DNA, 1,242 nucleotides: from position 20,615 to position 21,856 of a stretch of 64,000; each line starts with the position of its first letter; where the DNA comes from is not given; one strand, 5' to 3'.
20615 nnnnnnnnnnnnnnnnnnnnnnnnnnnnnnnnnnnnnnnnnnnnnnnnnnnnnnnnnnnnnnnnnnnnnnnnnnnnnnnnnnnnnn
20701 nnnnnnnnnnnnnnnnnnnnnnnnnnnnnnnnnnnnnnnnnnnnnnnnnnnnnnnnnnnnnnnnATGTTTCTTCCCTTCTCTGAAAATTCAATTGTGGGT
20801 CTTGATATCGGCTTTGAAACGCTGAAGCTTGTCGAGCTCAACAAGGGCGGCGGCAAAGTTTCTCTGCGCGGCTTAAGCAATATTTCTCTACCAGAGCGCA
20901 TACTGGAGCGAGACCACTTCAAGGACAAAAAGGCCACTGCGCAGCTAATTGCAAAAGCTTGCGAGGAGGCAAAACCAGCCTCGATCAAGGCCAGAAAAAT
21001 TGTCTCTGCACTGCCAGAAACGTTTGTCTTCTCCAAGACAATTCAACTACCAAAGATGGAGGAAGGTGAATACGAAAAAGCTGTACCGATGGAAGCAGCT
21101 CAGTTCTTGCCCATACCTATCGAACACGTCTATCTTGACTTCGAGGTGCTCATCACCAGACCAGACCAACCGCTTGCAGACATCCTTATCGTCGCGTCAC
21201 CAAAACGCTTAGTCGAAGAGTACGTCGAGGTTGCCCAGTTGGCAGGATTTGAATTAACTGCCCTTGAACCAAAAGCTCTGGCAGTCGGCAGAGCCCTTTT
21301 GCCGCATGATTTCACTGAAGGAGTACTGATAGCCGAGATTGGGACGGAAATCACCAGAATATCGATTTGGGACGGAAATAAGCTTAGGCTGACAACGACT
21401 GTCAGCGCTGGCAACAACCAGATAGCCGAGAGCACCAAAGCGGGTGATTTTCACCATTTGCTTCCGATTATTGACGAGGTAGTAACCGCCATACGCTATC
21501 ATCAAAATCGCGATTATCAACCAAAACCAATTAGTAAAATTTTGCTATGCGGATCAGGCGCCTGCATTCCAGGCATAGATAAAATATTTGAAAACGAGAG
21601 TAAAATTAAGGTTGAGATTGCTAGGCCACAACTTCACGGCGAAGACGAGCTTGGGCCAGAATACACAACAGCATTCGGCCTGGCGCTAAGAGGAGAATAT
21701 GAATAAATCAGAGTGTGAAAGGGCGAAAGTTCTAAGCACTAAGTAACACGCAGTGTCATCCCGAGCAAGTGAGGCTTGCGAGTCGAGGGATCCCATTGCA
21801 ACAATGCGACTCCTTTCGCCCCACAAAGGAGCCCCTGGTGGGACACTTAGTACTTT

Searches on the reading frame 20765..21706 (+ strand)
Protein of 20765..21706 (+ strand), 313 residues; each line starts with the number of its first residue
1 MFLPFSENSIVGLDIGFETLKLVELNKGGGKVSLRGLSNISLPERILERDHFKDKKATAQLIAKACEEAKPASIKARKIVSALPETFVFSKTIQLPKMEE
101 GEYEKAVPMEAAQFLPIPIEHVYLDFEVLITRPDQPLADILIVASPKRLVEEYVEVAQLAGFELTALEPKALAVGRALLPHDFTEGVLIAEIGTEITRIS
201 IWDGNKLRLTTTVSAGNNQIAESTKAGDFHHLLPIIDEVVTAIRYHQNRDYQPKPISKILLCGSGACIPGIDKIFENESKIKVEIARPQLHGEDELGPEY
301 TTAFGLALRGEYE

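Call 86: search_protein_families(library=pfam, proteins=[window:20765-21706:+], max_evalue=0.0001)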
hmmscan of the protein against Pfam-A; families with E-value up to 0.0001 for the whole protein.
window:20765-21706:+ (313 aa): 2 families
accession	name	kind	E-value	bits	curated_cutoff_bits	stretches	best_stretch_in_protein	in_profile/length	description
PF11104.14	PilM_2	-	1.7e-31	109.8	27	1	12-222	1-217/340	Type IV pilus assembly protein PilM;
PF14450.12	FtsA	-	1e-06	29.6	31.8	0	191-305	4-127/127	Cell division protein FtsA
